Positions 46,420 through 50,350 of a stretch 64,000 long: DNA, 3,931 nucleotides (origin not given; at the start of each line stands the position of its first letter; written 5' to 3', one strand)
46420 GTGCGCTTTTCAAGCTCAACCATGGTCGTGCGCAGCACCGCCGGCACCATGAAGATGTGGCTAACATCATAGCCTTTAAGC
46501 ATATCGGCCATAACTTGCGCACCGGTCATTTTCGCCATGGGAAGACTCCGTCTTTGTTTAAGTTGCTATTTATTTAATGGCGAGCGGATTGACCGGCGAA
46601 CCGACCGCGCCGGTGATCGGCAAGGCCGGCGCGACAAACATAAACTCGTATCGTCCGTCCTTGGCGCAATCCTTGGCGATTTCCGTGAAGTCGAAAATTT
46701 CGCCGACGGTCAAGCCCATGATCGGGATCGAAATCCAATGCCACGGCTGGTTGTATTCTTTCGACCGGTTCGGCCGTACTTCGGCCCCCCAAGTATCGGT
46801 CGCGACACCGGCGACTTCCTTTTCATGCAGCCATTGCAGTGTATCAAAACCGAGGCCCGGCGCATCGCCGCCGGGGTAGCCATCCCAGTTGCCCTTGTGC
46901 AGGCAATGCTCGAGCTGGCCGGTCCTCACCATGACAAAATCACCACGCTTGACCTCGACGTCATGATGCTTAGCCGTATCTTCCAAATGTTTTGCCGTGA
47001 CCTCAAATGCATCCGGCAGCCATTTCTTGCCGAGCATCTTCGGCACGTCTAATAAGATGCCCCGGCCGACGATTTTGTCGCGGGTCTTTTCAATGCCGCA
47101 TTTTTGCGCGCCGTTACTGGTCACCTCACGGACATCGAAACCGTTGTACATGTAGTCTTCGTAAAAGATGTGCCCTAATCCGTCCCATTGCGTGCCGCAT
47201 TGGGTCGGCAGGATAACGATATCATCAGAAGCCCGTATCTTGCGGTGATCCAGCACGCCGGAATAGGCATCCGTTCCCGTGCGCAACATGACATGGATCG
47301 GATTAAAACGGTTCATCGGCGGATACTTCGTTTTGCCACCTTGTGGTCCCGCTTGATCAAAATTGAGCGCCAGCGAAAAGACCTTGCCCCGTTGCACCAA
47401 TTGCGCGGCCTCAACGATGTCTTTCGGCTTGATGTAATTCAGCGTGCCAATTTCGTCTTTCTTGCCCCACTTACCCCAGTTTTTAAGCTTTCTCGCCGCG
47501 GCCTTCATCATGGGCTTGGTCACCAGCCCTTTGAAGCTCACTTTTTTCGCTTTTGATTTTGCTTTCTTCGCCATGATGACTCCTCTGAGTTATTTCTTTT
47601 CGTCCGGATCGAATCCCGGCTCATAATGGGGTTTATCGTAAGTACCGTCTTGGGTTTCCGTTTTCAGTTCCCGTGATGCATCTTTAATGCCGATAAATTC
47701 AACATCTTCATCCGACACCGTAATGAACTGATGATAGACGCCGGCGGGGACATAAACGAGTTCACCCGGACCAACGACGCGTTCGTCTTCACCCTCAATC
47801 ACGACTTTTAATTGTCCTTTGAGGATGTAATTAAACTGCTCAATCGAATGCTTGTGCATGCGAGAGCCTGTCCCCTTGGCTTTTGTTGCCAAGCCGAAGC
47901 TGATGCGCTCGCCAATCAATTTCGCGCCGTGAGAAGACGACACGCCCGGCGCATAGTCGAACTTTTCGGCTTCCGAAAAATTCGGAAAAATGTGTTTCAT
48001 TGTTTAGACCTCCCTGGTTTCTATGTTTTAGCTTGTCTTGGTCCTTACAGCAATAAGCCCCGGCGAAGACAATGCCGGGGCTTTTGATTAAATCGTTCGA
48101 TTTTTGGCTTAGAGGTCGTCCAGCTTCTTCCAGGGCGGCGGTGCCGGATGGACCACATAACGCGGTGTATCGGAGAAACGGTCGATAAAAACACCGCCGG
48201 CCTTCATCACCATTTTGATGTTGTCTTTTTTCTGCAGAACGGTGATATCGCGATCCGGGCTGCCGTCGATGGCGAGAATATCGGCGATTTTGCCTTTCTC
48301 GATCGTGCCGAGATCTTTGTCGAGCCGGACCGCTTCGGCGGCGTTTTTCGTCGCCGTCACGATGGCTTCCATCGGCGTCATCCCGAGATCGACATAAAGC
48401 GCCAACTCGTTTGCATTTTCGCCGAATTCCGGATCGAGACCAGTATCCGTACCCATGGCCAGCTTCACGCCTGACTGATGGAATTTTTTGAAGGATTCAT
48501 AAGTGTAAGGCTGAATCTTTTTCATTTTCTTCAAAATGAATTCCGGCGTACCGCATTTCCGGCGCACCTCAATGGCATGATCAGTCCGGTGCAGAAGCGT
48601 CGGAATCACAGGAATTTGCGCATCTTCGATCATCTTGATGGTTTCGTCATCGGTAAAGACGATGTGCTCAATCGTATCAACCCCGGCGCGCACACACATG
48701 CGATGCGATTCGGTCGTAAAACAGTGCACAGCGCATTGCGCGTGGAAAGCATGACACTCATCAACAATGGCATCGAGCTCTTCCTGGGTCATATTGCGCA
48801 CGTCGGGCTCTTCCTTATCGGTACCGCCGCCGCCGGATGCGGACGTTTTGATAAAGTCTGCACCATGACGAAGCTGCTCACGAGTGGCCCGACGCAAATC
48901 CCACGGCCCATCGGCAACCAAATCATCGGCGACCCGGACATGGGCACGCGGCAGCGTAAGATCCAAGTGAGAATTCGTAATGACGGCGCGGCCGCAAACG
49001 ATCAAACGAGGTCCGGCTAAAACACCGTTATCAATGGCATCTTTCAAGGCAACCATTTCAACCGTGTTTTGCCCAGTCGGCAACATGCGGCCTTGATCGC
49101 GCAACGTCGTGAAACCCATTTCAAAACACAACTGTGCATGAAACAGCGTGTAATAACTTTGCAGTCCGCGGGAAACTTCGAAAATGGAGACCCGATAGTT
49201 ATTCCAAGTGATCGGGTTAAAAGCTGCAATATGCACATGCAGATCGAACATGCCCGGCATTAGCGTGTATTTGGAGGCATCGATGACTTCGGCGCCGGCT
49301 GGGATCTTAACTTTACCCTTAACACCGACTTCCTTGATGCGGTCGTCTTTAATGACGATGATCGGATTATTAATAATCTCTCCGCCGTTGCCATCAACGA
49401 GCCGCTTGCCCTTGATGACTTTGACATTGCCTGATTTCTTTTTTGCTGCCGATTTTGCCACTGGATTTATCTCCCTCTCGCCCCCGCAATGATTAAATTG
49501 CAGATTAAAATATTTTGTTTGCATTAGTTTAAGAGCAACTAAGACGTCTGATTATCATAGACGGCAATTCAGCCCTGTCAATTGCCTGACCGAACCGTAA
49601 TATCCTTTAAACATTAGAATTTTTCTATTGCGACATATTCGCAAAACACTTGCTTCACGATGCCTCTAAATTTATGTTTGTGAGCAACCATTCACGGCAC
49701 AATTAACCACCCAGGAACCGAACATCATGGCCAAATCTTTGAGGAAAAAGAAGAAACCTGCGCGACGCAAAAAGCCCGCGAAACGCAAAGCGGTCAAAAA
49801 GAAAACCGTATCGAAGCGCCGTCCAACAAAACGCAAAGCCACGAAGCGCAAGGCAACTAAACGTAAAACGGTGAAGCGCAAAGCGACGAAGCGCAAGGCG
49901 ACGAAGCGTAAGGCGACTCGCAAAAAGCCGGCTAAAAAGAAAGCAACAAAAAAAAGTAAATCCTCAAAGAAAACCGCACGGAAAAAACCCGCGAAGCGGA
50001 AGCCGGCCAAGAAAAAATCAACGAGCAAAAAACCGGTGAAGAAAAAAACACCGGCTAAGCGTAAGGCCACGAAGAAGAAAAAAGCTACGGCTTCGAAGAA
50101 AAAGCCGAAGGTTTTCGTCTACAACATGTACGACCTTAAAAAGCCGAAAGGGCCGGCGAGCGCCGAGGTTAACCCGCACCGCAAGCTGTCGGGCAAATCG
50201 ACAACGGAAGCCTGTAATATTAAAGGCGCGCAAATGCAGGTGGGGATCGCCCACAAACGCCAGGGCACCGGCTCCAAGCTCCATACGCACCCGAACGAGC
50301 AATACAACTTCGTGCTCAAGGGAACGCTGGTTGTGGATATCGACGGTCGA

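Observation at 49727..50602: Histone-H1/AlgP-like lysine-repeat domain (~135 aa) fused to a cupin paralog: candidate ligand-sensing nucleoid or DNA-binding protein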

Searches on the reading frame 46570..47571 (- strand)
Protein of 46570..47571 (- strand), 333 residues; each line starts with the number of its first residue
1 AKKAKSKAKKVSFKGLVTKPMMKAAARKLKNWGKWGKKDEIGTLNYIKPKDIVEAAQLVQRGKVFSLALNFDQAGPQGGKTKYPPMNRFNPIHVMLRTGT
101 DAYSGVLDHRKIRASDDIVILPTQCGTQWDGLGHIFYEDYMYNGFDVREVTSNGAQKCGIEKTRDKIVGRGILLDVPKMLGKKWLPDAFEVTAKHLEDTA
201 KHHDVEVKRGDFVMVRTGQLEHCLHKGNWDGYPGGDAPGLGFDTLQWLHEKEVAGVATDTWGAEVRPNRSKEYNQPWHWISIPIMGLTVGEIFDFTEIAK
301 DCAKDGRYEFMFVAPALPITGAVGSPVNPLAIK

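Call 9: search_protein_families(library=pfam, proteins=[window:46570-47571:-], max_evalue=0.00001)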
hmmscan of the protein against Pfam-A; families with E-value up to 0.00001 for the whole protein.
window:46570-47571:- (333 aa): 1 family
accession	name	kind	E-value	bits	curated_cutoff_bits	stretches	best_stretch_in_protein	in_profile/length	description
PF04199.19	Cyclase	-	8.4e-23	81.6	23.1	1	117-264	20-141/142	Putative cyclase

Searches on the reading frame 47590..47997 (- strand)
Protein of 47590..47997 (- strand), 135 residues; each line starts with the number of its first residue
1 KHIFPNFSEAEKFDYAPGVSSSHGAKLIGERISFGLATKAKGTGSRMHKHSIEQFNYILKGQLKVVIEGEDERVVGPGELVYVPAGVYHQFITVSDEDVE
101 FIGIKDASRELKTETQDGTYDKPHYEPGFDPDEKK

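Call 30: search_protein_families(library=ncbifam, proteins=[window:47590-47997:-], max_evalue=1)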
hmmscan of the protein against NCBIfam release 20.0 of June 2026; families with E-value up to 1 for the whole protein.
window:47590-47997:- (135 aa): 9 families
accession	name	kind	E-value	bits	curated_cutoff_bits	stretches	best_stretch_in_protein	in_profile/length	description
TIGR03214.2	ura-cupin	equivalog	3.5e-07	29.9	200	1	29-112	44-129/249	(S)-ureidoglycine aminohydrolase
NF049940.1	MandnitrLy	equivalog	3.3e-05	23.7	140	1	36-109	39-112/130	(R)-mandelonitrile lyase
TIGR03404.1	bicupin_oxalic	subfamily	6.1e-05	22.3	254.2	1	41-108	76-146/367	bicupin, oxalate decarboxylase family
NF008376.0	PRK11171.1-5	equivalog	0.00074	18.8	338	1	47-109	85-146/278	(S)-ureidoglycine aminohydrolase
NF012004.0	PRK15460.1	equivalog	0.0026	16.5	859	1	40-105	395-458/478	mannose-1-phosphate guanyltransferase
NF040771.1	AAH_UGLYAH2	exception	0.0029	16.8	350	1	45-110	78-142/267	bifunctional allantoicase/(S)-ureidoglycine aminohydrolase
NF008373.0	PRK11171.1-2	equivalog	0.033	13.4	445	1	49-108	87-145/274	(S)-ureidoglycine aminohydrolase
NF007633.0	PRK10296.1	equivalog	0.038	13.5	264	1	45-91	37-82/280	transcriptional regulator ChbR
TIGR02297.1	HpaA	equivalog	0.054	12.7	274.65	1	44-104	35-95/287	4-hydroxyphenylacetate catabolism regulatory protein HpaA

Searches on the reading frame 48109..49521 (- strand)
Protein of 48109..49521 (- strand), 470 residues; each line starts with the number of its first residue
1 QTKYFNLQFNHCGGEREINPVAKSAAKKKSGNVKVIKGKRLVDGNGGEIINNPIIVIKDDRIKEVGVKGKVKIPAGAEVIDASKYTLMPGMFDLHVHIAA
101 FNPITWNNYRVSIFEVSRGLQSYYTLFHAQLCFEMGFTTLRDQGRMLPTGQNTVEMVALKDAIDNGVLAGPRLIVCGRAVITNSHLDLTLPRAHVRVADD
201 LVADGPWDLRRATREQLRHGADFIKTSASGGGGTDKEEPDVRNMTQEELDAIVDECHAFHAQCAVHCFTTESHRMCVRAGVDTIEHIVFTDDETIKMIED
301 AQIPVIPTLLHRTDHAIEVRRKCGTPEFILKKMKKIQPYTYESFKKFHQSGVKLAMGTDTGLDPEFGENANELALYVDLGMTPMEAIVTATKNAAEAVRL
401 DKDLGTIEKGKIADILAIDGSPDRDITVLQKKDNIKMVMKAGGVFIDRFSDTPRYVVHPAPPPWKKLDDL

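Call 9: search_protein_families(library=pfam, proteins=[window:48109-49521:-], max_evalue=0.00001)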
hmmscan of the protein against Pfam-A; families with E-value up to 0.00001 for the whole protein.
window:48109-49521:- (470 aa): 2 families
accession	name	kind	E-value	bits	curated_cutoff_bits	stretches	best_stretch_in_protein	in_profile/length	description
PF01979.26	Amidohydro_1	-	1.1e-37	130.5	25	1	86-442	1-342/345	Amidohydrolase family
PF07969.17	Amidohydro_3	-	2.1e-14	54.3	29.7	1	239-443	254-469/472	Amidohydrolase family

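Call 67: find_homologous_proteins(query=window:48109-49461:-, max_evalue=1e-40)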
Query window:48109-49461:- (450 aa): 2861 proteins with E <= 1e-40 among 8000 candidates; the best 120 are listed.
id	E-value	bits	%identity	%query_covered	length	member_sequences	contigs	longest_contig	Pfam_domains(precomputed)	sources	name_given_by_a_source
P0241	5.7e-285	963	93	98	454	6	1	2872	PF07969.18,PF01979.27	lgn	-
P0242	2.7e-269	911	89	99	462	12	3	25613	PF07969.18,PF01979.27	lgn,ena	-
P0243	7.4e-269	910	89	98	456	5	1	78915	PF07969.18,PF01979.27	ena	-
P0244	2.2e-266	902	86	100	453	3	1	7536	PF07969.18,PF01979.27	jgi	jgi:imidazolonepropionase-like amidohydrolase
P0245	1.0e-216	738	73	97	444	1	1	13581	PF07969.18,PF01979.27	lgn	-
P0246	1.8e-212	724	72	97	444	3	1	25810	PF07969.18,PF01979.27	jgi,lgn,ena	-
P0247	5.7e-211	719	72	97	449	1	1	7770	PF07969.18,PF01979.27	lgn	-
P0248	8.7e-209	712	70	97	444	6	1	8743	PF07969.18,PF01979.27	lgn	-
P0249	1.1e-205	702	70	99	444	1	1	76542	PF07969.18,PF01979.27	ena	-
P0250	9.7e-205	699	69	98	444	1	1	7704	PF07969.18,PF01979.27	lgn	-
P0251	6.1e-204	696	69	98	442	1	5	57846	PF07969.18,PF01979.27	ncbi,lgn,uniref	ncbi:metal-dependent hydrolase family protein [Aquamicrobium terrae]|uniref:Imidazolonepropionase-li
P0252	1.1e-199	682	66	98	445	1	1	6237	PF07969.18,PF01979.27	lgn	-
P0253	1.3e-196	672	65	99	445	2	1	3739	PF07969.18,PF01979.27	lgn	-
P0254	8.0e-195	666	64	99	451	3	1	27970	PF07969.18,PF01979.27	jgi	jgi:imidazolonepropionase-like amidohydrolase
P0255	3.3e-194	664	65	98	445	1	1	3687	PF07969.18,PF01979.27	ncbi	-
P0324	5.0e-179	614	63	98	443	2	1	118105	PF07969.18,PF01979.27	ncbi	-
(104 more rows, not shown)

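Call 68: find_encoding_contigs(protein=P0251, flank=7000, max_places=1)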
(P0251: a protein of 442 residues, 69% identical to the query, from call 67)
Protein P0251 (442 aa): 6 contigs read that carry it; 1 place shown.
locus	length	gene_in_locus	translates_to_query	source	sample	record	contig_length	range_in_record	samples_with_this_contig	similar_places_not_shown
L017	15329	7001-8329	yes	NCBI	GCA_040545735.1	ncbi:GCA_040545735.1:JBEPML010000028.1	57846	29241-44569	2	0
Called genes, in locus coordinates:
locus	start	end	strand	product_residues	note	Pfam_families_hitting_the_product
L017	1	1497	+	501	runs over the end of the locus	PF01970:TctA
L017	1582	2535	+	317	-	PF03401:TctC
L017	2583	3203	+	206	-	PF01613:Flavin_Reduct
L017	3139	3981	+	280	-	PF00106:adh_short, PF08659:KR, PF13561:adh_short_C2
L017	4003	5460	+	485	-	PF03972:MmgE_PrpD_N, PF19305:MmgE_PrpD_C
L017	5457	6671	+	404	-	PF02771:Acyl-CoA_dh_N (weak), PF02770:Acyl-CoA_dh_M, PF00441:Acyl-CoA_dh_1, PF08028:Acyl-CoA_dh_2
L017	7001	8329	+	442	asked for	PF01979:Amidohydro_1, PF07969:Amidohydro_3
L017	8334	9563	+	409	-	PF02492:cobW, PF07683:CobW_C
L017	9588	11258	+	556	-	PF01019:G_glu_transpept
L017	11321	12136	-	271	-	PF09339:HTH_IclR, PF01047:MarR (weak), PF01614:IclR_C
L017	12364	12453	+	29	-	-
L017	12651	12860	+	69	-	PF13610:DDE_Tnp_IS240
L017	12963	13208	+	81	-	PF03781:FGE-sulfatase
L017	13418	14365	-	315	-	PF00389:2-Hacid_dh (weak), PF02826:2-Hacid_dh_C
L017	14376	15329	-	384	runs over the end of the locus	PF02746:MR_MLE_N (weak), PF13378:MR_MLE_C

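Call 69: find_encoding_contigs(protein=P0249, flank=7000, max_places=1)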
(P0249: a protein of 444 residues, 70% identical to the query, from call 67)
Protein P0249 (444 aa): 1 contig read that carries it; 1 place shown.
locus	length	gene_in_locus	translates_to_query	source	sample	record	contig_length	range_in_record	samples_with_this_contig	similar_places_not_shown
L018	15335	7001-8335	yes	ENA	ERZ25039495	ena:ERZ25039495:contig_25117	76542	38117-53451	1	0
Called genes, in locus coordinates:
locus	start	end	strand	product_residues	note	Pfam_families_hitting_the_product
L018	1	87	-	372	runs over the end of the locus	PF01547:SBP_bac_1 (weak), PF13531:SBP_bac_11, PF13343:SBP_bac_6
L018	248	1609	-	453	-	PF03972:MmgE_PrpD_N, PF19305:MmgE_PrpD_C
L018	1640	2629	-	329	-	PF02779:Transket_pyr, PF02780:Transketolase_C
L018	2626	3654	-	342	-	PF00676:E1_dh, PF02775:TPP_enzyme_C (faint), PF00456:Transketolase_N (weak), PF13292:DXP_synthase_N (weak)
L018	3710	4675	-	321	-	PF00389:2-Hacid_dh, PF02826:2-Hacid_dh_C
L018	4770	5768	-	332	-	PF03401:TctC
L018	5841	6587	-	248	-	PF01738:DLH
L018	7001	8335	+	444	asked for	PF01979:Amidohydro_1, PF07969:Amidohydro_3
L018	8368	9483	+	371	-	PF00009:GTP_EFTU (faint), PF02492:cobW, PF07683:CobW_C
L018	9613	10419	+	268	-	PF09339:HTH_IclR, PF01047:MarR (weak), PF01614:IclR_C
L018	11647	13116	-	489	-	PF03972:MmgE_PrpD_N, PF19305:MmgE_PrpD_C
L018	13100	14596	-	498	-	PF01970:TctA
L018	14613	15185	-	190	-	PF07331:TctB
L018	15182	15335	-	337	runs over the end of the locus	PF03401:TctC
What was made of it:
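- Related amidohydrolase clusters in other Alphaproteobacteria do contain IclR-type regulators (calls 68, 69), so a regulator seems to be missing here. Related clusters elsewhere carry IclR regulators (calls 68, 69).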

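Call 70: find_encoding_contigs(protein=P0324, flank=7000, max_places=1)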
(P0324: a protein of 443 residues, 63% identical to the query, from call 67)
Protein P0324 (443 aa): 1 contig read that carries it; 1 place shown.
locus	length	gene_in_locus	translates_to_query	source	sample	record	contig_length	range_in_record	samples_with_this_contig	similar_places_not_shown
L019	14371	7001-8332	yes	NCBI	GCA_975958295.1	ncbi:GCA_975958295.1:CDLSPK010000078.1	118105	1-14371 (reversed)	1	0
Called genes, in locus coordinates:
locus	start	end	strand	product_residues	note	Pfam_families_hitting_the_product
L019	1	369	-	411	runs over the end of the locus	PF01979:Amidohydro_1, PF07969:Amidohydro_3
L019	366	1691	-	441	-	PF06808:DctM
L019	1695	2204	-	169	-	PF04290:DctQ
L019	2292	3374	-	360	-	PF03480:DctP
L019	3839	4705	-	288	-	PF00528:BPD_transp_1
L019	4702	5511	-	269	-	PF00005:ABC_tran, PF13304:AAA_21 (faint)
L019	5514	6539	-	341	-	PF09084:NMT1, PF13379:NMT1_2 (weak), PF16868:NMT1_3 (faint), PF12974:Phosphonate-bd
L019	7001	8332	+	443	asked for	PF01979:Amidohydro_1, PF07969:Amidohydro_3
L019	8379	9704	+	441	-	PF01979:Amidohydro_1, PF07969:Amidohydro_3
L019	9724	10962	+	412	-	PF02515:CoA_transf_3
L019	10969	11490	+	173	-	PF13452:FAS1_DH_region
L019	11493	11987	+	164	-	-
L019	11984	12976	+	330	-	PF00682:HMGL-like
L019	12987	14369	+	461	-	?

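Call 71: find_encoding_contigs(protein=P0246, flank=9000, max_places=1)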
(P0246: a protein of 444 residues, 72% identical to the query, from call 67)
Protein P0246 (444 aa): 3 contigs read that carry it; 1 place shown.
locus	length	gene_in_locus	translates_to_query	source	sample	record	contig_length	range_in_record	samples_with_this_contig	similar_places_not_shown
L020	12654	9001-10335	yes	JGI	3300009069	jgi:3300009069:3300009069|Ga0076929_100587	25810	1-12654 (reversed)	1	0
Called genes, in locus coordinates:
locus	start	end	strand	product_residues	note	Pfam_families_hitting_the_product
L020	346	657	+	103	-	PF01527:HTH_Tnp_1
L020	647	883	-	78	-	PF13683:rve_3, PF13333:rve_2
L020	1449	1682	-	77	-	PF13276:HTH_21 (weak)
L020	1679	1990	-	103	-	PF01527:HTH_Tnp_1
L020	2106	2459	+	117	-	PF01527:HTH_Tnp_1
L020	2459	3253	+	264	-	PF13276:HTH_21, PF00665:rve, PF13683:rve_3, PF13333:rve_2 (weak)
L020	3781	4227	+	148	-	PF07331:TctB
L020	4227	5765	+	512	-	PF01970:TctA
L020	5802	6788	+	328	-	PF03401:TctC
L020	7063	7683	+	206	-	PF01613:Flavin_Reduct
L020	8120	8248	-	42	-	-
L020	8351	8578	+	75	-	-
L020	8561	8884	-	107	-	PF13817:DDE_Tnp_IS66_C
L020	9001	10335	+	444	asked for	PF01979:Amidohydro_1, PF07969:Amidohydro_3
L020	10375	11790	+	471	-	PF03972:MmgE_PrpD_N, PF19305:MmgE_PrpD_C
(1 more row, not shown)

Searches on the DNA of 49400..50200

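Call 73: search_rna_families(source=window, start=49400, end=50200, threshold=evalue, max_evalue=1)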
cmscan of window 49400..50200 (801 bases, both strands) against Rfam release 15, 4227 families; matches with E-value up to 1: 0.
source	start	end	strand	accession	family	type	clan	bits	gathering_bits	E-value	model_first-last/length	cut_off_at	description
